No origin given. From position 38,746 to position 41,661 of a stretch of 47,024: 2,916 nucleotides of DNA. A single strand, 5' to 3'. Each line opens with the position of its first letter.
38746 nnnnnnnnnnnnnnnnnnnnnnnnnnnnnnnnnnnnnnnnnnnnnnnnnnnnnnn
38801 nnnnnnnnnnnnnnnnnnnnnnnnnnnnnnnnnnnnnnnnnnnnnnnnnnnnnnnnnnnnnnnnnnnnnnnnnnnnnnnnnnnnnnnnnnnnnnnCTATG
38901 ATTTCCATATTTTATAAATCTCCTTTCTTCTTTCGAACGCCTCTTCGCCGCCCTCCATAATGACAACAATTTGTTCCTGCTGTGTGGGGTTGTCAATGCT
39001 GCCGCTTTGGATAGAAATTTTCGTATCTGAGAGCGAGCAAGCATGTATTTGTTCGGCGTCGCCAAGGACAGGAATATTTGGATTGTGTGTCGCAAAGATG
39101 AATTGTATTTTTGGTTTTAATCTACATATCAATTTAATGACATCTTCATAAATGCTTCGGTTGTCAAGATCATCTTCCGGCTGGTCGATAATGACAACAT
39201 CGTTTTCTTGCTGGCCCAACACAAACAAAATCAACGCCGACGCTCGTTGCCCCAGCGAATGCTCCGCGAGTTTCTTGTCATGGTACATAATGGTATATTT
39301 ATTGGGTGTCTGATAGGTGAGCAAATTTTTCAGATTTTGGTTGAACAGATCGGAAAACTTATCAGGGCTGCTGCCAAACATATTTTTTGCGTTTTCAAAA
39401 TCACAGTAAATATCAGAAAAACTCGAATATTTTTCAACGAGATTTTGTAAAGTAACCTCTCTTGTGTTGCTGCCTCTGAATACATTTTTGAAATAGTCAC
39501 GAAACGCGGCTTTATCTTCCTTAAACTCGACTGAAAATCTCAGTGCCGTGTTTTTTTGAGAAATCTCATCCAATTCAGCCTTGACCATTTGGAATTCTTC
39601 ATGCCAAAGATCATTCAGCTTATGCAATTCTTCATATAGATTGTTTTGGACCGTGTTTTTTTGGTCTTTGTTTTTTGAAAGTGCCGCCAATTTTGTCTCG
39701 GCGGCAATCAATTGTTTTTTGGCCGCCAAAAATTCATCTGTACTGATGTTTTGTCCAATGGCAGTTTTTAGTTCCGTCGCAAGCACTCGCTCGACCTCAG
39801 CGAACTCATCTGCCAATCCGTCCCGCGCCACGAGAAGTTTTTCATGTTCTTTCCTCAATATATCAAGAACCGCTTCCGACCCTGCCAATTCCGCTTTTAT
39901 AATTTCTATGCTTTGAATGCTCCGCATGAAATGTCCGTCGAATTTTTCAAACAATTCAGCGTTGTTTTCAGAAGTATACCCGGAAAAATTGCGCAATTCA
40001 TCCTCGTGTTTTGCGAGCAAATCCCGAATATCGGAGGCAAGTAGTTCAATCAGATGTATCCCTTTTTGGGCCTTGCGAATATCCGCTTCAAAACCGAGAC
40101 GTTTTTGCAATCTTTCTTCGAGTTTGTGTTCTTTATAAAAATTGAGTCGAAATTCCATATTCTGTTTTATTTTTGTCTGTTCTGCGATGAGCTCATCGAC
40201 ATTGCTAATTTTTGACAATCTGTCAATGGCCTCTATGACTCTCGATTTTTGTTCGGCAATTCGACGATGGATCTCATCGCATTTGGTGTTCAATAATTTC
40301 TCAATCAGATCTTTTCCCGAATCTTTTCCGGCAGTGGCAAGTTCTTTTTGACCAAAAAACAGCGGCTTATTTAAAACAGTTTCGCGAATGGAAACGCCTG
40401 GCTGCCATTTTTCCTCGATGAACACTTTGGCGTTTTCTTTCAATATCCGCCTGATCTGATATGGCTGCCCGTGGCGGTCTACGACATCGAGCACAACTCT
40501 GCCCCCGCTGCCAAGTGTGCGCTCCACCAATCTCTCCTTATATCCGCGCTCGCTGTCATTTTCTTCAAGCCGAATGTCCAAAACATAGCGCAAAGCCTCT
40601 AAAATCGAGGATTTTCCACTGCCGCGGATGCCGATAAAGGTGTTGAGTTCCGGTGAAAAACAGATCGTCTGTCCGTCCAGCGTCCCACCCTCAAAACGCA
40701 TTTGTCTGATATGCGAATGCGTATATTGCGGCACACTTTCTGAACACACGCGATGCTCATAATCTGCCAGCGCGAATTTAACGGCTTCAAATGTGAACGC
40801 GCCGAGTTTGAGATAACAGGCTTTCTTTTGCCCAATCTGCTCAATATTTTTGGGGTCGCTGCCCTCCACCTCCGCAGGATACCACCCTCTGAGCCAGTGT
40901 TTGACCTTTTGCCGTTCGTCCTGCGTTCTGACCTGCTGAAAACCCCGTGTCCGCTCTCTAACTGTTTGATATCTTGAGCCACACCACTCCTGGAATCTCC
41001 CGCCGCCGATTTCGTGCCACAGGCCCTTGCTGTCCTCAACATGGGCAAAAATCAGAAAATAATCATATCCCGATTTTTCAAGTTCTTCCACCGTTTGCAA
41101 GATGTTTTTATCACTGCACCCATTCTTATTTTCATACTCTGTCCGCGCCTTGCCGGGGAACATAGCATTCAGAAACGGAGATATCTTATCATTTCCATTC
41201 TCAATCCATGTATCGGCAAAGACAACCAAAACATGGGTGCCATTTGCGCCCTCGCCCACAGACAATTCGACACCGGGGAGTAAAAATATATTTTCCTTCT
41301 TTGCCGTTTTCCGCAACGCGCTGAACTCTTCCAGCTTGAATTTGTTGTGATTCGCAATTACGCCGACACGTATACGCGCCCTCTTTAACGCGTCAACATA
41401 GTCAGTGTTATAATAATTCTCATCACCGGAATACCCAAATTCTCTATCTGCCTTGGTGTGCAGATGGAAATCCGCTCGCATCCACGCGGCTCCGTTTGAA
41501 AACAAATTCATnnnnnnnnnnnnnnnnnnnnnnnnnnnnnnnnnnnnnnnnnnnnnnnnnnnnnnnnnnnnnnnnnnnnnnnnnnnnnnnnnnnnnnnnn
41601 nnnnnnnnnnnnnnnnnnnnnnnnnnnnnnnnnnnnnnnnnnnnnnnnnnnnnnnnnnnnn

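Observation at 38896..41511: Single-chain Mre11/Rad50-like design: PHP phosphoesterase fused to an SMC/Rad50-type ATPase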

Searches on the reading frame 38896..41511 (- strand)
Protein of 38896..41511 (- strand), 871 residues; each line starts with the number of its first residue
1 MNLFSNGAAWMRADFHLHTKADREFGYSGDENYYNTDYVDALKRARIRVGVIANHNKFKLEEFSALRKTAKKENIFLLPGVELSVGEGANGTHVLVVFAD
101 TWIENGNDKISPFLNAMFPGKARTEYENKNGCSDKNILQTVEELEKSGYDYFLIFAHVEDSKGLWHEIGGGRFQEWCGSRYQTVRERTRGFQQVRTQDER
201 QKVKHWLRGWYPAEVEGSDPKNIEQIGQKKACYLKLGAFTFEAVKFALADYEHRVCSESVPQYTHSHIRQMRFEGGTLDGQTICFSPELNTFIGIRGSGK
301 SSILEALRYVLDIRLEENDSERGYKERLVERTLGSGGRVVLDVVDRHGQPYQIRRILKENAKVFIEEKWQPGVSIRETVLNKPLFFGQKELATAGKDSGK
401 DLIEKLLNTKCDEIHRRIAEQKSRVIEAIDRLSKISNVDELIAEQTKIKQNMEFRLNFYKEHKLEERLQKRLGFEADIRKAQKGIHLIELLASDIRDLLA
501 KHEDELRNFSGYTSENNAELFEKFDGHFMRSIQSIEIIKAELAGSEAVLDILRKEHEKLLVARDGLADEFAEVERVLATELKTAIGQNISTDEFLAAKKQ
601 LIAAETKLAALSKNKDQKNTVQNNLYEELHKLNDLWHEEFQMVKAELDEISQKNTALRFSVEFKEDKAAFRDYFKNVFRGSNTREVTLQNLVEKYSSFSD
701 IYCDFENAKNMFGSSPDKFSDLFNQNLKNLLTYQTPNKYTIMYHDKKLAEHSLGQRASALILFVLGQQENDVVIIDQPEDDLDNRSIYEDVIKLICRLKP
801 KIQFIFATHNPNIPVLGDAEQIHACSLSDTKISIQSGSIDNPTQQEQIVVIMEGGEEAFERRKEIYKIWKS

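Call 3: search_protein_families(library=pfam, proteins=[window:38896-41511:-], max_evalue=1)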
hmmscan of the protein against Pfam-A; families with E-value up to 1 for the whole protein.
window:38896-41511:- (871 aa): 7 families
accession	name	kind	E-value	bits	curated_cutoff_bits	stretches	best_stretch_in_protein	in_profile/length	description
PF13304.12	AAA_21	-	3.3e-10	41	27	2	619-813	166-302/304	AAA domain, putative AbiEii toxin, Type IV TA system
PF02463.25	SMC_N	-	8.2e-06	25.8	40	1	282-313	19-50/220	RecF/RecN/SMC N terminal domain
PF13175.12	AAA_15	-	3e-05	24.2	32.1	1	282-813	18-373/374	AAA ATPase domain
PF13555.12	AAA_29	-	0.00054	20.1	27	1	276-311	10-46/61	P-loop containing region of AAA domain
PF13476.12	AAA_23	-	0.00081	20.5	27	1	279-534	11-155/201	AAA domain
PF14035.11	YlzJ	-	0.0098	16.6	27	1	347-374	37-64/65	YlzJ-like protein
PF16559.10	GIT_CC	-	0.48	10.6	28.7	1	589-631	13-48/66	GIT coiled-coil Rho guanine nucleotide exchange factor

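Call 4: search_protein_families(library=padloc, proteins=[window:38896-41511:-], max_evalue=1)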
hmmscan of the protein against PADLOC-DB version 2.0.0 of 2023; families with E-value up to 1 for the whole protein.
window:38896-41511:- (871 aa): 22 families
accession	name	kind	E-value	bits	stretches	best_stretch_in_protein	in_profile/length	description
PDLC02208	Ppl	-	1.5e-32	110.7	2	6-311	3-308/894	-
PDLC04135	mad3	-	1.4e-16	59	1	277-812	12-325/374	mads_3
PDLC04678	PDC-M49A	-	6.5e-13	45.8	2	12-308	4-258/681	-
PDLC04164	AriA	-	2e-11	41.9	2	746-818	165-240/253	-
PDLC02980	AriA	-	2.5e-10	38.8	1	290-813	2-302/304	-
PDLC00271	PtuA1|PtuA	-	9.5e-08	30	2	279-332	15-68/421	AAA ATPase domain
PDLC00278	PtuA1|PtuA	-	2.2e-07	28.5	2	281-313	17-49/436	AAA ATPase domain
PDLC00298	PtuA1|PtuA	-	4.3e-06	24.1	2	789-832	300-341/423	AAA ATPase domain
PDLC00290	PtuA1|PtuA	-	6.3e-06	23.8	1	765-840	265-338/414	AAA ATPase domain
PDLC02335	AbiLi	-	7.2e-06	23.3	1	422-813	89-240/326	AbiLi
PDLC00277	PtuA1|PtuA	-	9.2e-06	23.1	2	281-311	17-47/423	AAA ATPase domain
PDLC04168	GajA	-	3.2e-05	20.8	1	284-314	21-51/570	-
PDLC00272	PtuA1|PtuA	-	4.9e-05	20.5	2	771-812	302-342/444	AAA ATPase domain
PDLC00276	PtuA1|PtuA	-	0.00024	18.6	1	762-840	88-164/239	AAA ATPase domain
PDLC04182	HEC-01A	-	0.00032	17.8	1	288-349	32-96/406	-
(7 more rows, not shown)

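Call 5: search_protein_families(library=ncbifam, proteins=[window:38896-41511:-], max_evalue=1)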
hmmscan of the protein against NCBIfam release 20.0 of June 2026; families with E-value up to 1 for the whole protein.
window:38896-41511:- (871 aa): 10 families
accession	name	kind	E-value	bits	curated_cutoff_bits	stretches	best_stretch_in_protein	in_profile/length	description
NF045780.1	TrlF_fam_ATP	equivalog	1.8e-161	540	350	1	6-867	1-944/944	TrlF family AAA-like ATPase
NF045781.1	Spaf1101_AAA_ATP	equivalog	8.6e-45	153.5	475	2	717-867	685-833/836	Spaf_1101 family AAA-like ATPase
NF042955.1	Ppl_antiphage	equivalog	3e-44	151.2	1000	1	7-862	1-878/882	anti-phage protein Ppl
NF038032.1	CehA_McbA_metalo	domain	9.9e-06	25.2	80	1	10-104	2-86/315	CehA/McbA family metallohydrolase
TIGR00611.2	recf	equivalog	0.00016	21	172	1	280-312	14-46/339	DNA replication/repair protein RecF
NF040873.1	AztA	equivalog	0.0015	18.1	220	1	744-811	113-179/191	zinc ABC transporter ATP-binding protein AztA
NF008409.0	PRK11231.1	equivalog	0.0022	17.4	375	1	743-838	131-215/255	Fe(3+) dicitrate ABC transporter ATP-binding protein FecE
TIGR03227.1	PhnS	equivalog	0.028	13.3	395.3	1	680-740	111-173/360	2-aminoethylphosphonate ABC transporter substrate-binding protein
TIGR00972.1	3a0107s01c2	equivalog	0.046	13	343.2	0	769-811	162-203/248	phosphate ABC transporter ATP-binding protein PstB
NF038054.1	T3SS_SctI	equivalog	0.12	12.5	39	1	403-450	4-51/76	type III secretion system inner rod subunit SctI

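Call 7: search_solved_structures(query=window:38896-41511:-, max_evalue=1, show_alignments=2)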
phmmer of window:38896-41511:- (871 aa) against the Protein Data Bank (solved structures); distinct sequences matched with E-value up to 1: 5.
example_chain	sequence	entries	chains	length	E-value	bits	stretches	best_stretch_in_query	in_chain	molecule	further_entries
5h68_A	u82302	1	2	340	0.073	14.2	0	279-325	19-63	Chromosome partition protein Smc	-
6zz6_B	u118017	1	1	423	0.086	14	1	284-340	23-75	Structural maintenance of chromosomes protein 3,Structural maintenance of chromosomes prot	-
1e69_A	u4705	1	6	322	0.12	13.5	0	282-359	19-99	CHROMOSOME SEGREGATION SMC PROTEIN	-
5dac_A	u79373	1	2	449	0.17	13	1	280-323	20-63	Putative uncharacterized protein,Putative uncharacterized protein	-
5da9_A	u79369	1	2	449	0.19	12.8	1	280-323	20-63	Putative uncharacterized protein,Putative uncharacterized protein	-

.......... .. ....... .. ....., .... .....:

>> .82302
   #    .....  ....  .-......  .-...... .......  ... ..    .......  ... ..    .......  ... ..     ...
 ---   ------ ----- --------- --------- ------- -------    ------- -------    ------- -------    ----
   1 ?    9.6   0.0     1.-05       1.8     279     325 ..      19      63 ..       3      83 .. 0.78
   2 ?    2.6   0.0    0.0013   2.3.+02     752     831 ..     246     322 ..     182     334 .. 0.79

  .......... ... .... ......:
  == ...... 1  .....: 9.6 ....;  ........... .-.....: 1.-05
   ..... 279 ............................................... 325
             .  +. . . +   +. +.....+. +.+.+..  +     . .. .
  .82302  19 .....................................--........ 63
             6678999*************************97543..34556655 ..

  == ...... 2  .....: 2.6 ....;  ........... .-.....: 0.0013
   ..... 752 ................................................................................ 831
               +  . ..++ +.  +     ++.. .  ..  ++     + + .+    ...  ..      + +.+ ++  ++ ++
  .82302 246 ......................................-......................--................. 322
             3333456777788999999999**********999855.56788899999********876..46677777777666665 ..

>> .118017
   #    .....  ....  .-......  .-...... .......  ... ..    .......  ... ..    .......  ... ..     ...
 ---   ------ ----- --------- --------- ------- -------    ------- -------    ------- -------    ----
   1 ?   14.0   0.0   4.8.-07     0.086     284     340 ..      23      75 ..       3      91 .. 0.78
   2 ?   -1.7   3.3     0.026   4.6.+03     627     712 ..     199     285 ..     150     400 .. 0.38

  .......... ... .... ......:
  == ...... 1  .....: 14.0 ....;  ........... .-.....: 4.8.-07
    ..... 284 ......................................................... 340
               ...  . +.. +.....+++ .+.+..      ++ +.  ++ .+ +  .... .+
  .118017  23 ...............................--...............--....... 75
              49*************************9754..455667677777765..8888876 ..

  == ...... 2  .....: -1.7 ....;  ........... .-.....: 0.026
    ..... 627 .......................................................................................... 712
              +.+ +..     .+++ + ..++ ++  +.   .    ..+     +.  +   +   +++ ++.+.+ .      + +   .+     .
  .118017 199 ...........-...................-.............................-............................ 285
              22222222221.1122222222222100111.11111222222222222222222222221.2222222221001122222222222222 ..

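Call 12: find_homologous_proteins(query=window:38896-41511:-, max_evalue=0.00001)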
Query window:38896-41511:- (871 aa): 3652 proteins with E <= 0.00001 among 8000 candidates; the best 120 are listed.
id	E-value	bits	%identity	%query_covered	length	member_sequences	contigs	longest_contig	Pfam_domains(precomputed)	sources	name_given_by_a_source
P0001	0.0e+0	1970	100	100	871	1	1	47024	PF13175.13,PF02463.26,PF13304.13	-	-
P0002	0.0e+0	1468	77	98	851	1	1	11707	PF13175.13,PF02463.26,PF13304.13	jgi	jgi:ABC-type cobalamin/Fe3+-siderophores transport system ATPase subunit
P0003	0.0e+0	1389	69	100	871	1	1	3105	PF13175.13,PF02463.26,PF13304.13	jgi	jgi:ABC-type cobalamin/Fe3+-siderophores transport system ATPase subunit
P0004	0.0e+0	1383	71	100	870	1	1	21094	PF13175.13,PF02463.26,PF13304.13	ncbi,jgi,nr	ncbi:MAG: AAA family ATPase [Clostridiales Family XIII bacterium]|jgi:ABC-type cobalamin/Fe3+-sidero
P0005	0.0e+0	1364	68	100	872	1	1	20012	PF13476.13,PF02463.26,PF13304.13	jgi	jgi:predicted ATPase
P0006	0.0e+0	1361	68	100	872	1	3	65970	PF13175.13,PF02463.26,PF13304.13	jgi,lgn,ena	-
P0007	0.0e+0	1344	68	100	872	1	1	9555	PF13175.13,PF02463.26,PF13304.13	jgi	jgi:predicted ATPase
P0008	0.0e+0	1341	68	100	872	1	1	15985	PF13175.13,PF02463.26,PF13304.13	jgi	jgi:ABC-type lipoprotein export system ATPase subunit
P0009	0.0e+0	1341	68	100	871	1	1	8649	PF13175.13,PF02463.26,PF13304.13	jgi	jgi:predicted ATPase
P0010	0.0e+0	1337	68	100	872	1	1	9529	PF13175.13,PF13476.13,PF02463.26,PF13304.13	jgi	-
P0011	0.0e+0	1325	68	100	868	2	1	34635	PF13175.13,PF02463.26,PF13304.13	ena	-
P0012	0.0e+0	1306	65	100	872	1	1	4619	PF02463.26,PF13304.13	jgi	-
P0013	0.0e+0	1303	67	100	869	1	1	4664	PF13175.13,PF02463.26,PF13304.13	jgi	jgi:predicted ATPase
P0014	0.0e+0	1296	66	100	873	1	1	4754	PF02463.26,PF13304.13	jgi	jgi:predicted ATPase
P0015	0.0e+0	1290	66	100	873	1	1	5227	PF13476.13,PF02463.26,PF13304.13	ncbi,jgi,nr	ncbi:MAG: AAA family ATPase [Mediterranea sp.]|jgi:predicted ATPase|nr:AAA family ATPase [Mediterran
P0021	0.0e+0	1268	64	100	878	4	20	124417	PF02463.26,PF13304.13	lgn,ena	-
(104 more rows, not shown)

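Call 16: find_related_loci(query=window:38896-41511:-, collection=genome_contigs, flank=6000)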
Query window:38896-41511:- (871 aa) in genome_contigs; peptide patterns used: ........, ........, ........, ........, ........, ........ (x = any residue, [..] = any of these).
35 stretches matched a pattern; 5 encode a relative of the query (tblastn E <= 1e-3); 5 distinct loci.
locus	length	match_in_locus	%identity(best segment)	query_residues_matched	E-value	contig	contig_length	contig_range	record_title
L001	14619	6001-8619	54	3-870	0e+0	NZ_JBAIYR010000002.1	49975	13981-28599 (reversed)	Desulfovibrio sp. 1188_IL3213 NODE_2_length_49975_cov_56.687931, whole genome shotgun sequence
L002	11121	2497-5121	48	3-870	0e+0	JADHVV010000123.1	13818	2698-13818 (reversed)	MAG: candidate division KSB1 bacterium isolate BS750m-G10 BS-750m-C7655, whole genome shotgun sequence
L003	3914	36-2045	46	200-870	0e+0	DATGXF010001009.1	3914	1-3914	MAG TPA_asm: Candidatus Deferrimicrobium sp. isolate SMAG_U10602 k141_88690, whole genome shotgun sequence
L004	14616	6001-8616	55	3-871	0e+0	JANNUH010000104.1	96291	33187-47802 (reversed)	MAG: Desulfobacterales bacterium isolate SOY_30_metabat_237 SOY_30_k141_907008, whole genome shotgun sequence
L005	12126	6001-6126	45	830-871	1e-4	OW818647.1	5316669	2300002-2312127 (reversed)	metagenome genome assembly, chromosome: 1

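Call 18: find_encoding_contigs(protein=P0021, flank=6000, max_places=4)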
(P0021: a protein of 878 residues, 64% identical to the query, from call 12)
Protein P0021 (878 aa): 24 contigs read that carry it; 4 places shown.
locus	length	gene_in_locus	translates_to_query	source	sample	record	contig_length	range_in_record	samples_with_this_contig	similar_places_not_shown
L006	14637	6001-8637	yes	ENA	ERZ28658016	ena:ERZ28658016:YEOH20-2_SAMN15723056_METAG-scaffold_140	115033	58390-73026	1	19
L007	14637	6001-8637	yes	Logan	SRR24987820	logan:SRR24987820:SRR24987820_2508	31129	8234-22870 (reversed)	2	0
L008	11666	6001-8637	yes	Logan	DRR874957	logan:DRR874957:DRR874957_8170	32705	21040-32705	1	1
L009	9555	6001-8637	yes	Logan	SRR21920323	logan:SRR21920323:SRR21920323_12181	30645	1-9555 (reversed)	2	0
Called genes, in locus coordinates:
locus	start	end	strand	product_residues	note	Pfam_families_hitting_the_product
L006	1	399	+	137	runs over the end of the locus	PF05869:Dam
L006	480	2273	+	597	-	PF01751:Toprim, PF01131:Topoisom_bac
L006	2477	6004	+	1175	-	PF00176:SNF2-rel_dom, PF00270:DEAD, PF04851:ResIII, PF00271:Helicase_C, PF13020:NOV_C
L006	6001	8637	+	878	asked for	PF02463:SMC_N (faint), PF13304:AAA_21 (weak)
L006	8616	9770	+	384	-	PF04326:SLFN_AlbA_2, PF13749:HATPase_c_4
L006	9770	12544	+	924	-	PF06634:DUF1156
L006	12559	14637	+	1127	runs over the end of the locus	PF18731:HEPN_Swt1, PF04465:DUF499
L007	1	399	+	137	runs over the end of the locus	PF05869:Dam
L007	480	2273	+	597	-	PF01751:Toprim, PF01131:Topoisom_bac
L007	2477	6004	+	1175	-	PF00176:SNF2-rel_dom, PF00270:DEAD, PF04851:ResIII, PF00271:Helicase_C, PF13020:NOV_C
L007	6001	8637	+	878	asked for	PF02463:SMC_N (faint), PF13304:AAA_21 (weak)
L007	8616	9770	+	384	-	PF04326:SLFN_AlbA_2, PF13749:HATPase_c_4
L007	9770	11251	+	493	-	PF06634:DUF1156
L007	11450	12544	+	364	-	-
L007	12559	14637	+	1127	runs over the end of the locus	PF18731:HEPN_Swt1, PF04465:DUF499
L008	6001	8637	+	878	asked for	PF02463:SMC_N (faint), PF13304:AAA_21 (weak)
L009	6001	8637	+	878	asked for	PF02463:SMC_N (faint), PF13304:AAA_21 (weak)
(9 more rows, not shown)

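Call 19: find_encoding_contigs(protein=P0004, flank=6000, max_places=3)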
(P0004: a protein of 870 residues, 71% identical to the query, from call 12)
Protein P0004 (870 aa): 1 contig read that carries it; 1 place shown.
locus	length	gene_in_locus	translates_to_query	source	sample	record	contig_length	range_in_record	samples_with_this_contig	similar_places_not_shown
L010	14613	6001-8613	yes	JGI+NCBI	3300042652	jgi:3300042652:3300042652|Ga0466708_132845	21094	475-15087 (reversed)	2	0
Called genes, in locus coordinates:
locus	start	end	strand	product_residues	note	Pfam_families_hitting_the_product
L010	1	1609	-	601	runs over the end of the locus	PF00501:AMP-binding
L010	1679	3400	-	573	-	PF00501:AMP-binding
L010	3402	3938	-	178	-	PF00210:Ferritin (faint), PF02915:Rubrerythrin, PF21349:RUBY_RBDX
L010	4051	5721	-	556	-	PF00485:PRK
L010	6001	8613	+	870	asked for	PF02463:SMC_N (faint), PF13175:AAA_15 (weak), PF13304:AAA_21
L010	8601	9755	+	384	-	PF04326:SLFN_AlbA_2, PF13749:HATPase_c_4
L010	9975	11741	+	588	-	PF00909:Ammonium_transp, PF00543:P-II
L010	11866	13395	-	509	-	PF07969:Amidohydro_3, PF01979:Amidohydro_1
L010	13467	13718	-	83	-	-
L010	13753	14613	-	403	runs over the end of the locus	PF00474:SSF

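Call 25: search_protein_families(library=pfam, proteins=[L001:2320-5961:+, L001:8678-10915:+, L001:10932-12983:+], max_evalue=0.001)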
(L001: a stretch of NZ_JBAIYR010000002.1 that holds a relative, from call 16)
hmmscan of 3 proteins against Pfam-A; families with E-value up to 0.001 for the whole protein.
L001:2320-5961:+ (1213 aa): 3 families
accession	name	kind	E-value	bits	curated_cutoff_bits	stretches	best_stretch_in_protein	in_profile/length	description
PF07669.17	Eco57I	-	1.4e-20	74.5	25.3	1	320-572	1-166/171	Eco57I restriction-modification methylase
PF02384.22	N6_Mtase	-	2e-13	50.8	20.4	1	452-611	103-252/311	N-6 DNA Methylase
PF20473.4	MmeI_Mtase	-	4.3e-10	39.6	27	1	264-347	12-90/259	MmeI, DNA-methyltransferase domain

L001:8678-10915:+ (745 aa): 1 family
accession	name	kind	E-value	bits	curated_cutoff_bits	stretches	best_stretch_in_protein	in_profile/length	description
PF08665.17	PglZ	-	4e-05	24.1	25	0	430-544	50-173/179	PglZ domain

L001:10932-12983:+ (683 aa): 4 families
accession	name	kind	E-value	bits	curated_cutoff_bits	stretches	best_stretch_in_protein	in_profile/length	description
PF13337.12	BrxL_ATPase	-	5.3e-130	433.2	25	1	157-474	1-313/313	Lon-like protease BrxL-like, ATPase domain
PF20442.3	BrxL_N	-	4.9e-50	169.3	28.2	1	13-144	1-132/132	BREX system Lon protease-like protein BrxL N-terminal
PF05362.19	Lon_C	-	9.9e-18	64.9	21.1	1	505-680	32-203/205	Lon protease (S16) C-terminal proteolytic domain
PF13541.12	ChlI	-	0.00082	19.7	27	0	524-649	3-121/121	Subunit ChlI of Mg-chelatase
